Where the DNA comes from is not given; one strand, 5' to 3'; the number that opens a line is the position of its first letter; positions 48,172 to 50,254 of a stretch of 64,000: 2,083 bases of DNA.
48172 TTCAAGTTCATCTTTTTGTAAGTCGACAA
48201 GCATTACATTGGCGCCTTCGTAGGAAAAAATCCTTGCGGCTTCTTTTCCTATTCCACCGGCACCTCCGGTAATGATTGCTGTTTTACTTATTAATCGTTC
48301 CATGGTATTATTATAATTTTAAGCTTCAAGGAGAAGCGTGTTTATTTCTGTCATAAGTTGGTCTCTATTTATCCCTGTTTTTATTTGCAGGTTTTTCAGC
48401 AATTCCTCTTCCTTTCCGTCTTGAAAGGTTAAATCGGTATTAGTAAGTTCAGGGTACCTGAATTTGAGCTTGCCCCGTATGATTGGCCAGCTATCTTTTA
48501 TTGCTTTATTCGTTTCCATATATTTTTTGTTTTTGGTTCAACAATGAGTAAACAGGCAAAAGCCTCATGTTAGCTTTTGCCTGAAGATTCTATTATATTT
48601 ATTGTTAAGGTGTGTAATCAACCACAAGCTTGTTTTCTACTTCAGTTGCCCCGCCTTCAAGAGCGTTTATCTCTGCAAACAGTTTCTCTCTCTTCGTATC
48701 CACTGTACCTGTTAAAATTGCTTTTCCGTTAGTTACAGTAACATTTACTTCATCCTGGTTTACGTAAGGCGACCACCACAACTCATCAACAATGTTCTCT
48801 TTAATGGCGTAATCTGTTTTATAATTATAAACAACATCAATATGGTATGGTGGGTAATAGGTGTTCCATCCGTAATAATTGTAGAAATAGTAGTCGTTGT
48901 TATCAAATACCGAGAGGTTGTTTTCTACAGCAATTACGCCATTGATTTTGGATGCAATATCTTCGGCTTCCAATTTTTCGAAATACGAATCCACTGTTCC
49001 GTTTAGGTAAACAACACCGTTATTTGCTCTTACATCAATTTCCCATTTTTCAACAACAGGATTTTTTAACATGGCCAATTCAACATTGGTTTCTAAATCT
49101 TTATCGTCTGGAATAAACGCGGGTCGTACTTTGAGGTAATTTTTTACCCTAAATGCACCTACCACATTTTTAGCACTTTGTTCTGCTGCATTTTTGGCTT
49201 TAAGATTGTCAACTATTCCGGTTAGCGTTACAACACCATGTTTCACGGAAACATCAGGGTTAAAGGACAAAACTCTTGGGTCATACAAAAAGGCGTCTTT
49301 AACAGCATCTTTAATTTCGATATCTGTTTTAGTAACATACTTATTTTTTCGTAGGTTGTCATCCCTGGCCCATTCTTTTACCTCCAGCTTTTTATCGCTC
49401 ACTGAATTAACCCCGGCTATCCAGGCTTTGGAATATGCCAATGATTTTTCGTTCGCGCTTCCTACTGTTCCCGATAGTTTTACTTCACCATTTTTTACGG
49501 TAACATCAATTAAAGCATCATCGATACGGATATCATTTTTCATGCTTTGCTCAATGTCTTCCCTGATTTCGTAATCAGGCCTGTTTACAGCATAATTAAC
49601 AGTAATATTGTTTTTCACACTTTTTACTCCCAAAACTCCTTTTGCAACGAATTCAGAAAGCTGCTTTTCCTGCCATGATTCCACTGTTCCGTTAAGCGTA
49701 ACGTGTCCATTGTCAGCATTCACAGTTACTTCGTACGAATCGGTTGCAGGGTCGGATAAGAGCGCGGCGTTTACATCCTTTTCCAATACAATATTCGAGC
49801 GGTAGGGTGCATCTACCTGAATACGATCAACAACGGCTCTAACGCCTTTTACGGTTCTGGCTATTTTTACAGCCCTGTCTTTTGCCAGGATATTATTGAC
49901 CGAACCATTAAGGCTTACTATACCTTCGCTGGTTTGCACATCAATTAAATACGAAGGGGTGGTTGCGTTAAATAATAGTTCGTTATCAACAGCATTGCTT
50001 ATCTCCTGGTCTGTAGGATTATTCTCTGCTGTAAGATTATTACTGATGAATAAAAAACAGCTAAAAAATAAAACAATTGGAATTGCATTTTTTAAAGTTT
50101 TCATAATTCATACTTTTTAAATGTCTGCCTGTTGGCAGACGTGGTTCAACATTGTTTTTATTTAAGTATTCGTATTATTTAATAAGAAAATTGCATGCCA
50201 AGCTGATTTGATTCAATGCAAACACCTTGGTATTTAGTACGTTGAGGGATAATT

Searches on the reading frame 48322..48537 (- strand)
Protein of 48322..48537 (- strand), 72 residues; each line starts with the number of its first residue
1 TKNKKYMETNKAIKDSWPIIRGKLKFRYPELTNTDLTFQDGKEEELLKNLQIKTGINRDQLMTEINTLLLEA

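Call 6: search_protein_families(library=pfam, proteins=[window:48322-48537:-], max_evalue=0.01)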
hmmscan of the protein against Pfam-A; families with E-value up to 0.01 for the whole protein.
window:48322-48537:- (72 aa): 1 family
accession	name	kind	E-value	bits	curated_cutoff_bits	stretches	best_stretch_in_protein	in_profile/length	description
PF05532.17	CsbD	-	0.003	17.9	40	1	13-60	3-50/53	CsbD-like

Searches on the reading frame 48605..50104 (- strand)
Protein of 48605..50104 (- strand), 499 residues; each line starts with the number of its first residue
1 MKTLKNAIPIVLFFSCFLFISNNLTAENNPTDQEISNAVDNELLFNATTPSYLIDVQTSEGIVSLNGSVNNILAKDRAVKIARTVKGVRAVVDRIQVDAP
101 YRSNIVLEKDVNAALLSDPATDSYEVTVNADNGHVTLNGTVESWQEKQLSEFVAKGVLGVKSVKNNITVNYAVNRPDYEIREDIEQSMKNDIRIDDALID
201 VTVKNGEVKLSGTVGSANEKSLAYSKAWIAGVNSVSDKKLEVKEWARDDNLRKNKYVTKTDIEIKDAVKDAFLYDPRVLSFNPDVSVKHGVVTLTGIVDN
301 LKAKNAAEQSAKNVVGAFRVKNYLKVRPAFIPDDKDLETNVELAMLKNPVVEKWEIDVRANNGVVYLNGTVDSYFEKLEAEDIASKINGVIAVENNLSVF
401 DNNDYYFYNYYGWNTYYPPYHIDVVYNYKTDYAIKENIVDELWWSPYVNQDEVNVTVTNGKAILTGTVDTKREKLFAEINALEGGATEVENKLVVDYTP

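Call 9: find_related_loci(query=window:48605-50104:-, collection=genome_contigs, flank=10000)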
Query window:48605-50104:- (499 aa) in genome_contigs; peptide patterns used: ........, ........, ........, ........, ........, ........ (x = any residue, [..] = any of these).
100 stretches matched a pattern; 31 encode a relative of the query (tblastn E <= 1e-3); 31 distinct loci.
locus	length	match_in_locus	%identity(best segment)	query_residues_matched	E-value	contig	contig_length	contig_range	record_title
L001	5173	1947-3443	77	1-499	0e+0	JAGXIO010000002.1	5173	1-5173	MAG: Saccharicrinis sp. isolate LH_M88 k141_20549, whole genome shotgun sequence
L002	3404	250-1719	64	11-499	0e+0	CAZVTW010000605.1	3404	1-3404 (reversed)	MAG TPA_asm: uncultured Bacteroidales bacterium isolate binchicken_co8_117 genome assembly, contig: NODE_56984_length_34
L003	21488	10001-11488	50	1-498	3e-144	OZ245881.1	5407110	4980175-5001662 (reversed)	MAG: Cyclobacteriaceae bacterium isolate 39eaea8b-e375-4e8a-a63b-0812bad0b9fd genome assembly, chromosome: 1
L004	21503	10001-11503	48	8-499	2e-138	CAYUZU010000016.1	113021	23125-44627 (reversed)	MAG TPA_asm: uncultured Planctomycetales bacterium isolate SRP141376_co4_172 genome assembly, contig: NODE_235_length_11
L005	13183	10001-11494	48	12-495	1e-133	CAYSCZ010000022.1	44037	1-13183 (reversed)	MAG TPA_asm: uncultured Roseivirgaceae bacterium isolate SRP141376_co5_409 genome assembly, contig: NODE_1899_length_440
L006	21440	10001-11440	49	21-495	2e-133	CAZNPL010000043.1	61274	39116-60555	MAG TPA_asm: uncultured Phycisphaeraceae bacterium isolate SRP141376_co2_188 genome assembly, contig: NODE_1249_length_6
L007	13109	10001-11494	48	12-495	3e-131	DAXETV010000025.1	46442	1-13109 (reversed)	MAG TPA_asm: Cyclobacteriaceae bacterium isolate cl_S6C862 S6Ck119_213619, whole genome shotgun sequence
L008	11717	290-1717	52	26-499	4e-142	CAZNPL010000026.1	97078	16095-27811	MAG TPA_asm: uncultured Phycisphaeraceae bacterium isolate SRP141376_co2_188 genome assembly, contig: NODE_565_length_97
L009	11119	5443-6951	47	11-499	1e-128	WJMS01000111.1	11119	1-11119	MAG: candidate division GN15 bacterium isolate Bin_052 k141_1160126, whole genome shotgun sequence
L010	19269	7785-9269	50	16-499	9e-127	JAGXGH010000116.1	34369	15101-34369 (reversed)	MAG: Verrucomicrobiales bacterium isolate LH_M34 k141_1276704, whole genome shotgun sequence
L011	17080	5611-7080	45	10-495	3e-126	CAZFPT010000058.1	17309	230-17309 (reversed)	MAG TPA_asm: uncultured Planctomycetaceae bacterium isolate SRP332253_co1_280 genome assembly, contig: NODE_5381_length_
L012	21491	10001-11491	47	9-495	1e-125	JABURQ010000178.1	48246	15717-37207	MAG: Planctomycetaceae bacterium isolate Bin_14 NODE_234_length_48246_cov_11.8186, whole genome shotgun sequence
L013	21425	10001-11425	48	31-499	1e-123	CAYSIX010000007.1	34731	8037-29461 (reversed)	MAG TPA_asm: uncultured Phycisphaeraceae bacterium isolate SRP141376_co4_125 genome assembly, contig: NODE_2224_length_3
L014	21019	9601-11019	46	32-499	9e-123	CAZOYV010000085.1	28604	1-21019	MAG TPA_asm: uncultured Rickettsiales bacterium isolate SRP141376_co4_92 genome assembly, contig: NODE_2996_length_28604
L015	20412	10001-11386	42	12-496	3e-119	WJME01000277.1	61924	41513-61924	MAG: candidate division KSB1 bacterium isolate Bin_228 k141_4069673, whole genome shotgun sequence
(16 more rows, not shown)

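Call 11: find_related_loci(query=window:48605-50104:-, collection=metagenome_contigs, flank=10000)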
Query window:48605-50104:- (499 aa) in metagenome_contigs; peptide patterns used: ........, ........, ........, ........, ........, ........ (x = any residue, [..] = any of these).
214 stretches matched a pattern; 7 encode a relative of the query (tblastn E <= 1e-3); 7 distinct loci.
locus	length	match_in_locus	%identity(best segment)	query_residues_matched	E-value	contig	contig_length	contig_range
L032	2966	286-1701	62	26-497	0e+0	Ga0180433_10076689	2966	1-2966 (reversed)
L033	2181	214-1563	54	32-499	1e-160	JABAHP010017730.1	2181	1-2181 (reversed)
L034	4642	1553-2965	48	31-497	1e-128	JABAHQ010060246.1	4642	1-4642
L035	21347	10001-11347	48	25-495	7e-122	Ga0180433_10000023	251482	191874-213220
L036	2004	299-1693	42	10-495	3e-118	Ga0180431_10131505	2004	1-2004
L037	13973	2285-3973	38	31-495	2e-84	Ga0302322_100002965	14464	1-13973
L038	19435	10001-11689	38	31-495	2e-84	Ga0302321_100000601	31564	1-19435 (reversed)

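Call 58: search_protein_families(library=pfam, proteins=[window:48605-50104:-], max_evalue=0.001)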
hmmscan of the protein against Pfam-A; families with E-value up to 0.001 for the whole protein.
window:48605-50104:- (499 aa): 2 families
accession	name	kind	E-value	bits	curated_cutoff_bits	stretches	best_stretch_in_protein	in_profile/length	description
PF04972.22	BON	-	2.3e-80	265.3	27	6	107-170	5-68/69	BON domain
PF21937.1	Yop-YscD_ppl_2nd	-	0.00017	21.6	27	0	125-168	21-65/67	YscD/CdsD-like Bon-like domain 2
